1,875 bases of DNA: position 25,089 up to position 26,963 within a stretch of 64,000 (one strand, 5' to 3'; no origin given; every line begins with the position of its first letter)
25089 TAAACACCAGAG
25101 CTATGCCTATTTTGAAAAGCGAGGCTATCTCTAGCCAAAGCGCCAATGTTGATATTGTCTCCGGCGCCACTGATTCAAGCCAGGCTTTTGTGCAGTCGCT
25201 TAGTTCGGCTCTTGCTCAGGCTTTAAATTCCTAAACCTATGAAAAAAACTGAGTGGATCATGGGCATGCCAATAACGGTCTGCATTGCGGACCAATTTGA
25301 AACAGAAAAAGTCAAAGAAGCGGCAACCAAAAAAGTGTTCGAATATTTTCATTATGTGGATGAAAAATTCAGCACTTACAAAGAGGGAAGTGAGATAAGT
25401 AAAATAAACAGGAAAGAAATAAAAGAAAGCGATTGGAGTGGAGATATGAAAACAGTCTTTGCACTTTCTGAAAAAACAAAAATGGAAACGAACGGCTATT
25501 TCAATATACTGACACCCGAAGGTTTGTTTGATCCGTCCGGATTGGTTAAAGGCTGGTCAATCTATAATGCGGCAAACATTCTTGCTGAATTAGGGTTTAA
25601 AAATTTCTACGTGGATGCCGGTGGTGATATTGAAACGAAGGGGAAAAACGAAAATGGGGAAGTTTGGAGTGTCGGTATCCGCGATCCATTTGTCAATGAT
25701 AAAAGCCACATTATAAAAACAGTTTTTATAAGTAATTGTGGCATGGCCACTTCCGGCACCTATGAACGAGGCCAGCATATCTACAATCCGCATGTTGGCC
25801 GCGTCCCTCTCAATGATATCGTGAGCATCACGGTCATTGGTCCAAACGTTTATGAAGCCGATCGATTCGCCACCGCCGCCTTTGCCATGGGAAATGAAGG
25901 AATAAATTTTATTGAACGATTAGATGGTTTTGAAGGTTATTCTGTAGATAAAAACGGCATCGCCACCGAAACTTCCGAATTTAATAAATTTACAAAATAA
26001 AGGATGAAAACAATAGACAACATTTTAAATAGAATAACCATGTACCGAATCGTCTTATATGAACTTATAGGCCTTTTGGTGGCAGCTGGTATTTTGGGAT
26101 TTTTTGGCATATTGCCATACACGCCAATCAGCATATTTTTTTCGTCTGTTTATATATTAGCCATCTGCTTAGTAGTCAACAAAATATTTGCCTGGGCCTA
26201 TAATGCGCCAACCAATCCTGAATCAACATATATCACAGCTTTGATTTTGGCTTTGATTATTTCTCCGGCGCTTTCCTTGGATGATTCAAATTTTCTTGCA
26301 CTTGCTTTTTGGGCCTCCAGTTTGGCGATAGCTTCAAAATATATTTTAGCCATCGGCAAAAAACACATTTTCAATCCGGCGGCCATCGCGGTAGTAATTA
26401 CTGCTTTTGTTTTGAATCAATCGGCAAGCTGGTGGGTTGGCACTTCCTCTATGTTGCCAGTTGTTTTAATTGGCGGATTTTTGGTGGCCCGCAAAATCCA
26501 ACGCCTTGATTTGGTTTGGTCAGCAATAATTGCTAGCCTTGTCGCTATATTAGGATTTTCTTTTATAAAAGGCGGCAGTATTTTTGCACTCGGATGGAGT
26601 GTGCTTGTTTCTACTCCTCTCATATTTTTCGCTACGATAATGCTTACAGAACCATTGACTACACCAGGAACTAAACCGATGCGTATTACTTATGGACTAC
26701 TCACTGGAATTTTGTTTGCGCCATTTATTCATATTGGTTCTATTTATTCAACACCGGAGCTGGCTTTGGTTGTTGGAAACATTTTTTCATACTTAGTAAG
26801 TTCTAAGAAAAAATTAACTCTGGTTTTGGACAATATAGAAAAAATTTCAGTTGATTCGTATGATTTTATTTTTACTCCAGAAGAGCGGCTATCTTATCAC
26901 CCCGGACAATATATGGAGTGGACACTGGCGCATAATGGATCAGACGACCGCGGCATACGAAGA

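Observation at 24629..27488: Extracytosolic flavinylation / transmembrane electron-transfer module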

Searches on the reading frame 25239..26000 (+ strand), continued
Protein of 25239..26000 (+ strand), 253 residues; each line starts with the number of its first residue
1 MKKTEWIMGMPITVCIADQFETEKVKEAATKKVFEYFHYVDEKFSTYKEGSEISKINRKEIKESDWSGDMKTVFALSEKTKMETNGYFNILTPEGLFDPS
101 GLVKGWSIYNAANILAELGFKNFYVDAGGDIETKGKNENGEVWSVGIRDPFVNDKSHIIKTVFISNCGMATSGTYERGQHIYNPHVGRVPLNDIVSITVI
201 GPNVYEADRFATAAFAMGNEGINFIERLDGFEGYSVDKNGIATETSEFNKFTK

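Call 57: find_homologous_proteins(query=window:25239-26000:+, max_evalue=1e-10)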
Query window:25239-26000:+ (253 aa): 7878 proteins with E <= 1e-10 among 8000 candidates; the best 120 are listed.
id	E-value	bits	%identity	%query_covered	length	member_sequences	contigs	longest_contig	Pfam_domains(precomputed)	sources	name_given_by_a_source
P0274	2.7e-162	556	100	97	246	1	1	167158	PF02424.21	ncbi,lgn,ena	-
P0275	9.2e-138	475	85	97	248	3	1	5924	PF02424.21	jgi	jgi:thiamine biosynthesis lipoprotein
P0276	1.2e-131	455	80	100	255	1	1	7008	PF02424.21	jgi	jgi:FAD:protein FMN transferase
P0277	5.8e-131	453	79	100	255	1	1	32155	PF02424.21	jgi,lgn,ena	-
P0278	3.0e-129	448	78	100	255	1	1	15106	PF02424.21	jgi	jgi:FAD:protein FMN transferase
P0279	1.1e-127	442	80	97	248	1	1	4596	PF02424.21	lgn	-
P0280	2.2e-127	441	75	100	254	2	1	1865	PF02424.21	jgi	jgi:thiamine biosynthesis lipoprotein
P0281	2.8e-127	441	76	99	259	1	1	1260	PF02424.21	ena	-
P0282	1.6e-126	439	77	100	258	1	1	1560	PF02424.21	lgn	-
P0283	1.8e-126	438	78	100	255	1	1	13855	PF02424.21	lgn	-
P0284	9.2e-126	436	77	100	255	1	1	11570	PF02424.21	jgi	-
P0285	2.1e-125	435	76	100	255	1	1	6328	PF02424.21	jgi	jgi:thiamine biosynthesis lipoprotein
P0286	3.0e-124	431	78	97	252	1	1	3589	PF02424.21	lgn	-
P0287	4.0e-124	431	74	100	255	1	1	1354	PF02424.21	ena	-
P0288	4.7e-124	431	74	100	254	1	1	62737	PF02424.21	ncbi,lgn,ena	-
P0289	9.9e-123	426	78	97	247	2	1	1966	PF02424.21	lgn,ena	-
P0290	1.8e-122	425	76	97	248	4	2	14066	PF02424.21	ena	-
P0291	2.3e-121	422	77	97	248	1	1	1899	PF02424.21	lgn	-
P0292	9.5e-120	416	74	96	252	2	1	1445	PF02424.21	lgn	-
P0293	1.0e-118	413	75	97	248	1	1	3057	PF02424.21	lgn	-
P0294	1.4e-113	396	70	97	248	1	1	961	PF02424.21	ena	-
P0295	2.2e-112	392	71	99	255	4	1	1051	PF02424.21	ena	-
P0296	1.9e-111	389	70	100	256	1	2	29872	PF02424.21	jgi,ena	-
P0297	3.4e-111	388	69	99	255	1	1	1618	PF02424.21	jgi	jgi:FAD:protein FMN transferase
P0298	8.5e-111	387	69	99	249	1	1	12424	PF02424.21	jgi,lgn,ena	-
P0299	6.3e-108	378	69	97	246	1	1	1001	PF02424.21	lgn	-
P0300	8.5e-107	374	70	96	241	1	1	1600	PF02424.21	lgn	-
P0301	1.4e-105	370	67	100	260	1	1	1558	PF02424.21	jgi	jgi:thiamine biosynthesis lipoprotein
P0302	2.5e-105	369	77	81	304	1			PF02424.21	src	-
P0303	1.8e-103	363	65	100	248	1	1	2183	PF02424.21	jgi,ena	-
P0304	3.7e-103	362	67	97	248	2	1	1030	PF02424.21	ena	-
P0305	4.9e-103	362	64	100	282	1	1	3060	PF02424.21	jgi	jgi:thiamine biosynthesis lipoprotein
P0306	1.4e-102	360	64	100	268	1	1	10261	PF02424.21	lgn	-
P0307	5.5e-102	358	65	99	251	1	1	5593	PF02424.21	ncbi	-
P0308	2.1e-101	356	65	99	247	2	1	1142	PF02424.21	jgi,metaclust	metaclust:\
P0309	2.0e-99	350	66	96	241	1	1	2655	PF02424.21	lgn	-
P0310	5.0e-99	349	64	100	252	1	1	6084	PF02424.21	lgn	-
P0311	3.1e-98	346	64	96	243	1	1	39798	PF02424.21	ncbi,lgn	-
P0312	7.0e-98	345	64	100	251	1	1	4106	PF02424.21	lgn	-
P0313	8.9e-97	341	63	100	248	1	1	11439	PF02424.21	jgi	jgi:FAD:protein FMN transferase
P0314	1.5e-96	340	66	97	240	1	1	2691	PF02424.21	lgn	-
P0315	2.0e-96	340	67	97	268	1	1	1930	PF02424.21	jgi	jgi:thiamine biosynthesis lipoprotein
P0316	2.2e-96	340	62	100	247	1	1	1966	PF02424.21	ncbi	-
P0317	2.3e-96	340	64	100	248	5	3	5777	PF02424.21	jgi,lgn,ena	-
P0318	3.6e-96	339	64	99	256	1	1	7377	PF02424.21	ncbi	-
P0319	4.1e-96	339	63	100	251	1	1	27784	PF02424.21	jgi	jgi:thiamine biosynthesis lipoprotein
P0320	8.9e-96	338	63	100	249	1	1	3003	PF02424.21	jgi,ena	jgi:thiamine biosynthesis lipoprotein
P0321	1.5e-95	337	62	100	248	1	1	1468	PF02424.21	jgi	jgi:thiamine biosynthesis lipoprotein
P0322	2.0e-95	337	62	98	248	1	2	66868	PF02424.21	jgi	jgi:thiamine biosynthesis lipoprotein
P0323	4.8e-95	336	63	100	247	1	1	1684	PF02424.21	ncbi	-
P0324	5.0e-95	335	61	99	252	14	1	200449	PF02424.21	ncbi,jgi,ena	jgi:FAD:protein FMN transferase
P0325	9.6e-95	335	64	97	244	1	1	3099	PF02424.21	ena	-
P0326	1.1e-94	334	64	96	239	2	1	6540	PF02424.21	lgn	-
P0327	1.3e-94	334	62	100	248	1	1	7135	PF02424.21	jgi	jgi:thiamine biosynthesis lipoprotein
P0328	1.7e-94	334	62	100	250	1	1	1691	PF02424.21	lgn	-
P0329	1.7e-94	334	63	97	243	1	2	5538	PF02424.21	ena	-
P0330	2.1e-94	333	66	89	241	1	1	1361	PF02424.21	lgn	-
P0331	2.5e-94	333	62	100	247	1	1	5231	PF02424.21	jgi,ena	jgi:thiamine biosynthesis lipoprotein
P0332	3.4e-94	333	62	100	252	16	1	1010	PF02424.21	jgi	jgi:thiamine biosynthesis lipoprotein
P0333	3.4e-94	333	62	100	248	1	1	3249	PF02424.21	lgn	-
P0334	4.0e-94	333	62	100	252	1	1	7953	PF02424.21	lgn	-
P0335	4.7e-94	332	60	100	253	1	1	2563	PF02424.21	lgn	-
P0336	4.7e-94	332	63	97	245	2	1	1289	PF02424.21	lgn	-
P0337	4.9e-94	332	64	97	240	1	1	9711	PF02424.21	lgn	-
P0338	5.7e-94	332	61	97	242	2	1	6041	PF02424.21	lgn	-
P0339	5.8e-94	332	65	99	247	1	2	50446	PF02424.21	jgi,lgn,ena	-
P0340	6.3e-94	332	62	100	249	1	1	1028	PF02424.21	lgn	-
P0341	8.7e-94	331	60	100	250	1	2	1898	PF02424.21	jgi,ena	-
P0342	9.6e-94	331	64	97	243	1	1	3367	PF02424.21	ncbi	-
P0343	1.0e-93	331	61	100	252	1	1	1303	PF02424.21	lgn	-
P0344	1.1e-93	331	60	100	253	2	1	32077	PF02424.21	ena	-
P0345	1.1e-93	331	67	96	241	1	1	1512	PF02424.21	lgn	-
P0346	1.2e-93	331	65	97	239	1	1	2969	PF02424.21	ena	-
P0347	1.4e-93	331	61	100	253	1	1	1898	PF02424.21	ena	-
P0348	1.5e-93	331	61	100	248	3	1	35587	PF02424.21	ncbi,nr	ncbi:MAG: FAD:protein FMN transferase [Patescibacteria group bacterium]|nr:FAD:protein FMN transfera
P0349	1.7e-93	331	64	97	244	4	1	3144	PF02424.21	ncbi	-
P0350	1.9e-93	330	61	99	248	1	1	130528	PF02424.21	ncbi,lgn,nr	ncbi:MAG TPA: FAD:protein FMN transferase [Candidatus Udaeobacter sp.]|nr:FAD:protein FMN transferas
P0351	2.7e-93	330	60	100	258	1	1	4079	PF02424.21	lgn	-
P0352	2.9e-93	330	62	100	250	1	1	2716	PF02424.21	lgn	-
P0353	3.4e-93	329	62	100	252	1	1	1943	PF02424.21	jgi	jgi:FAD:protein FMN transferase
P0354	3.6e-93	329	62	100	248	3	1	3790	PF02424.21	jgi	jgi:thiamine biosynthesis lipoprotein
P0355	3.8e-93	329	63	99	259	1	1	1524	PF02424.21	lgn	-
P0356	4.8e-93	329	65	96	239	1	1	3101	PF02424.21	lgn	-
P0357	4.9e-93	329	63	100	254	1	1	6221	PF02424.21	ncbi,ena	-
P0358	5.2e-93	329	62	100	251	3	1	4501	PF02424.21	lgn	-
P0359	5.4e-93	329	63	96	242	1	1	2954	PF02424.21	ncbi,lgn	-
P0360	6.0e-93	329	60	100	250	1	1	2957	PF02424.21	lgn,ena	-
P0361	6.3e-93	329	62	100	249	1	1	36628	PF02424.21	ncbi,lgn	-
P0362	6.6e-93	329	63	97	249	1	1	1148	PF02424.21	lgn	-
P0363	6.7e-93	329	60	100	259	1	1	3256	PF02424.21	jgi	jgi:thiamine biosynthesis lipoprotein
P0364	7.4e-93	328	60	100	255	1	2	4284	PF02424.21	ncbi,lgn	-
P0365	8.4e-93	328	61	100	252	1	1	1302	PF02424.21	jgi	jgi:FAD:protein FMN transferase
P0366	9.7e-93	328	63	100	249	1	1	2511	PF02424.21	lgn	-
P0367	1.0e-92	328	62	100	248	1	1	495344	PF02424.21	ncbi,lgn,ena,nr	ncbi:MAG: ApbE family lipoprotein [Parcubacteria group bacterium Gr01-1014_13]|nr:MAG: ApbE family l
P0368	1.1e-92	328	61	100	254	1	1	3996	PF02424.21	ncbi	-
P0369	1.5e-92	327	63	97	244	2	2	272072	PF02424.21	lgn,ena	-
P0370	1.6e-92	327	62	99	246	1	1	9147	PF02424.21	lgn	-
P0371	1.6e-92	327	64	96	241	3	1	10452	PF02424.21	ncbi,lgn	-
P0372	1.6e-92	327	59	100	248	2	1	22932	PF02424.21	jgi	jgi:thiamine biosynthesis lipoprotein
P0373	1.8e-92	327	62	97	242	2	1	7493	PF02424.21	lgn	-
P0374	2.6e-92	327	61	99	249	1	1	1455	PF02424.21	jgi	-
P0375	2.7e-92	327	63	97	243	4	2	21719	PF02424.21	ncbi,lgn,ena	-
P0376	2.7e-92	327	61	99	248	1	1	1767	PF02424.21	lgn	-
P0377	2.7e-92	327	61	100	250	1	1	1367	PF02424.21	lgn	-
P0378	3.0e-92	326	60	99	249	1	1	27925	PF02424.21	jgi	jgi:FAD:protein FMN transferase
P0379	3.3e-92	326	60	99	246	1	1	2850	PF02424.21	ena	-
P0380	3.3e-92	326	62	100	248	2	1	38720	PF02424.21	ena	-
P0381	3.6e-92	326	63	99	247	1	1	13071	PF02424.21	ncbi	-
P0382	3.8e-92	326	63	97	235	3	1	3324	PF02424.21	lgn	-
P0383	4.0e-92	326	59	100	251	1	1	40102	PF02424.21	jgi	jgi:thiamine biosynthesis lipoprotein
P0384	5.0e-92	326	61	99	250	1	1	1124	PF02424.21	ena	-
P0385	5.5e-92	326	61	100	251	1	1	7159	PF02424.21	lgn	-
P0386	6.3e-92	325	61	97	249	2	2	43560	PF02424.21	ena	-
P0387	6.7e-92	325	63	100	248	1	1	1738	PF02424.21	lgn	-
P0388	6.9e-92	325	60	100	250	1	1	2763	PF02424.21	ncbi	-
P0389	7.3e-92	325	61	99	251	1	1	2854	PF02424.21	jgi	jgi:thiamine biosynthesis lipoprotein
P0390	8.1e-92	325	60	100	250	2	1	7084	PF02424.21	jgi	jgi:thiamine biosynthesis lipoprotein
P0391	8.7e-92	325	61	100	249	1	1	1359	PF02424.21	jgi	-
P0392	9.1e-92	325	62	100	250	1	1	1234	PF02424.21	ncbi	-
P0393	9.8e-92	325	64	99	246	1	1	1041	PF02424.21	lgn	-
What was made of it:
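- The 120 closest homologues are 235-304 aa (call 57).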

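Call 67: predict_structure(alignment_id=A2)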
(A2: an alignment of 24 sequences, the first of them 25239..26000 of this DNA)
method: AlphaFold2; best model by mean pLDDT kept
length: 253 residues; sequences in the alignment: 24
mean_pLDDT: 94.0   pTM: 0.90
mean pLDDT of the five models: 94.0, 93.1, 92.7, 91.8, 81.4
residues with pLDDT >= 90: 223; 70-90: 23; 50-70: 4; < 50: 3
segments of 3 or more residues with pLDDT < 50: 176-178
pLDDT, mean of each block of 10 residues (from residue 1): 94 96 97 98 95 97 97 98 96 93 95 98 95 97 94 90 96 65 88 93 97 95 97 96 96 88
secondary structure, 60 per line:
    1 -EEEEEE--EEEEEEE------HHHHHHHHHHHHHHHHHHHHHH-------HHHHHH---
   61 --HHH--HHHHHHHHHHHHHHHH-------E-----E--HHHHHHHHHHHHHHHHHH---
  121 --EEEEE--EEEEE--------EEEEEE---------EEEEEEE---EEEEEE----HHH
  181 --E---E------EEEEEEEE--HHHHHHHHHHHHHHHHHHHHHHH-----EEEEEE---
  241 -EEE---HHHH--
elements in order: E2-7 E10-16 H23-44 H52-57 H68-83 H100-117 E123-127 E130-134 E143-148 E158-164 E168-173 E194-201 H204-226 E232-237 E242-244 H248-251

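Call 69: fold_search(model_id=the predicted structure, library=pdb)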
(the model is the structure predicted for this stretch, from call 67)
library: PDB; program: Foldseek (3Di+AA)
matches with E <= 10: 118; with E <= 0.001: 41
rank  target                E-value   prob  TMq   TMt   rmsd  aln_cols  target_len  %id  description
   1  7f2u_B                2.4e-19  1.00  0.87  0.69   4.2       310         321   24  FmnB complexed with ADP (released 2021-11-03)
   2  7esb                  4.7e-19  1.00  0.87  0.70   4.2       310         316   24  FmnB complexed with ATP (released 2021-11-03)
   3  7esa                  7.2e-19  1.00  0.87  0.69   4.2       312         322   24  the complex structure of flavin transferase FmnB complexed with FAD (released 2021-11-03)
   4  7esc                  7.6e-19  1.00  0.87  0.69   4.2       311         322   24  FmnB complexed with AMP (released 2021-11-03)
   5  6nxj_B                1.3e-16  1.00  0.83  0.73   2.8       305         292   21  Flavin Transferase ApbE from Vibrio cholerae, H257G mutant (released 2019-03-13)
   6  4ig1                  1.7e-16  1.00  0.90  0.70   3.2       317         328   17  Crystal structure of Treponema pallidum TP0796 Flavin trafficking protein, Mg(II)-AMP product bound form (released 2013-02-27)
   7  4ifu                  1.8e-16  1.00  0.88  0.68   2.8       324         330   17  Crystal structure of Treponema pallidum TP0796 Flavin trafficking protein, apo form (released 2013-02-27)
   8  6nxi                  1.9e-16  1.00  0.85  0.70   3.4       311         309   22  Flavin Transferase ApbE from Vibrio cholerae (released 2019-03-13)
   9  3pnd_B                2.1e-16  1.00  0.81  0.67   4.3       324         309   18  FAD binding by ApbE protein from Salmonella enterica: a new class of FAD binding proteins (released 2011-01-05)
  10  4xdr                  2.3e-16  1.00  0.87  0.68   3.2       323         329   17  Crystal structure of Treponema pallidum TP0796 Flavin trafficking protein, a bifunctional FMN transferase/FAD pyrophosph (released 2015-10-14)
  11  4ifw                  3.2e-16  1.00  0.90  0.71   2.8       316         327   18  Crystal structure of Treponema pallidum TP0796 Flavin trafficking protein, ADP inhibited form (released 2013-02-27)
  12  4xdt                  3.2e-16  1.00  0.86  0.67   3.3       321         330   17  Crystal structure of Treponema pallidum TP0796 Flavin trafficking protein, a bifunctional FMN transferase/FAD pyrophosph (released 2015-10-14)
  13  3pnd_A                5.8e-16  1.00  0.84  0.68   3.5       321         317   20  FAD binding by ApbE protein from Salmonella enterica: a new class of FAD binding proteins (released 2011-01-05)
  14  4xgw_B                6.6e-16  1.00  0.83  0.69   3.1       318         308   21  Crystal structure of Escherichia coli Flavin trafficking protein, an FMN transferase, E169K mutant (released 2015-12-16)
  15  5mgy_A                6.6e-16  1.00  0.82  0.69   3.8       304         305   19  Crystal structure of Pseudomonas stutzeri flavinyl transferase ApbE, apo form (released 2016-12-14)
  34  4xgw_C                9.9e-15  1.00  0.81  0.68   3.3       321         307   20  Crystal structure of Escherichia coli Flavin trafficking protein, an FMN transferase, E169K mutant (released 2015-12-16)
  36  4xgw_D                1.2e-14  1.00  0.82  0.69   3.3       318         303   21  Crystal structure of Escherichia coli Flavin trafficking protein, an FMN transferase, E169K mutant (released 2015-12-16)
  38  4xgw_A                3.6e-14  1.00  0.83  0.70   3.3       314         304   21  Crystal structure of Escherichia coli Flavin trafficking protein, an FMN transferase, E169K mutant (released 2015-12-16)
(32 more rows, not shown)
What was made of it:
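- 25239..26000 (+): Gene 2: compact, signal-less ApbE-family FAD:protein FMN transferase (253 aa). The AF2 model has pLDDT 94 with TM-score 0.81-0.90 to FmnB, ApbE and Ftp (calls 67, 69).
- On ApbE FAD:protein FMN transferase (PF02424): AF2 pLDDT 94, with TM-score 0.81-0.90 to FmnB, V. cholerae ApbE and T. pallidum Ftp (calls 67, 69).
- ApbE/Ftp family members can have FAD pyrophosphatase activity; PDB entry 4xdr is titled a bifunctional FMN transferase/FAD pyrophosphatase (call 69).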

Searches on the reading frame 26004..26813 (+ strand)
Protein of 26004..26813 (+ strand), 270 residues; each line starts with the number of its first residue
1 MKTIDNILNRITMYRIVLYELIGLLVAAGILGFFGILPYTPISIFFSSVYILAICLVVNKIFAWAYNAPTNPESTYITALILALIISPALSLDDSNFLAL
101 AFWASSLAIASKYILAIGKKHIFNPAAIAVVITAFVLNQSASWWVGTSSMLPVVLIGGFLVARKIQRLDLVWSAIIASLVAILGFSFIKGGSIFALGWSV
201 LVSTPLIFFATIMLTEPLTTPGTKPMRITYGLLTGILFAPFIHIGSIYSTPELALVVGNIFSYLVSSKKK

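Call 25: search_solved_structures(query=window:26004-26813:+, max_evalue=10, show_alignments=4)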
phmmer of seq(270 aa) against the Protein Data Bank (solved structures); distinct sequences matched with E-value up to 10: 1.
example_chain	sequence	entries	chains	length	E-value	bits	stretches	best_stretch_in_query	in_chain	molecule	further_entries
8ahx_D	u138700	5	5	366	0.042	17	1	143-258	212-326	Ion-translocating oxidoreductase complex subunit D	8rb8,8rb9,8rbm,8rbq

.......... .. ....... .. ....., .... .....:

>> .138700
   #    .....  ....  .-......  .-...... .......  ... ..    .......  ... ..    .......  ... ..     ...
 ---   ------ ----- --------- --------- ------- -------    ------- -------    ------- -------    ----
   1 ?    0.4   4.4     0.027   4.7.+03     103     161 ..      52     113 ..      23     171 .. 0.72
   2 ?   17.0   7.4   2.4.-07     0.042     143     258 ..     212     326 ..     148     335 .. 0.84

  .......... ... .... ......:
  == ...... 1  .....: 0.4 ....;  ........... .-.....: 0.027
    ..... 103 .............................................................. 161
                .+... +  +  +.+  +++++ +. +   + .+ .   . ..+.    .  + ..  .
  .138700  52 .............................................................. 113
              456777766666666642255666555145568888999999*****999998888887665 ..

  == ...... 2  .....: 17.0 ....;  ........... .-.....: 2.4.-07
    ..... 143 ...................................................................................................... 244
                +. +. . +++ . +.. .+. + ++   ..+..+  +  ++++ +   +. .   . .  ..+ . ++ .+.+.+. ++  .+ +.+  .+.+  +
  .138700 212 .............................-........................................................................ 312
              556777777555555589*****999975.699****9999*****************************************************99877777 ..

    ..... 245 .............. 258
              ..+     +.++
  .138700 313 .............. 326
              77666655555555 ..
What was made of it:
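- Sequence similarity of the membrane domain to RnfD is weak (E 0.042 by phmmer, call 25), so cofactor sites may differ.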

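Call 56: search_protein_representatives(protein=window:26004-26813:+)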
Query: 270 residues. Proteins with E-value up to 0.001 (for the whole library): 1528; up to 1e-10: 779; up to 1e-30: 361. The best 150 are listed.
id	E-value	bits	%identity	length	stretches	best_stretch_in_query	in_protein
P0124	4.8e-78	279.0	52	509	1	1-268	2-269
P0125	9.9e-76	271.4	55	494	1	13-270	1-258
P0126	8.2e-75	268.4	55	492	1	4-270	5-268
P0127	1.7e-74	267.4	53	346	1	2-270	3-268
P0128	8.3e-69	248.7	52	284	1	2-268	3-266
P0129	4.4e-67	243.1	48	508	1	1-269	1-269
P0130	3.6e-66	240.0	49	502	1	2-269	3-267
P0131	1.5e-65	238.1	49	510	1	3-267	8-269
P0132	1.9e-65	237.7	51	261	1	4-263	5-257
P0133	2.3e-65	237.4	53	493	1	13-270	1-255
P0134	2.8e-65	237.2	49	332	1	3-270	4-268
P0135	3.6e-65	236.8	47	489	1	1-268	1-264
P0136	7.3e-64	232.5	46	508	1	3-269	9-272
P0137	1.1e-63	231.9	48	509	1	3-270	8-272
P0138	2.1e-63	231.0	50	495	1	3-268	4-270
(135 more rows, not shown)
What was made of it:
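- The membrane domain alone finds 361 clusters (50% identity) at E <= 1e-30, most of them ~500-aa fusions (call 56).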
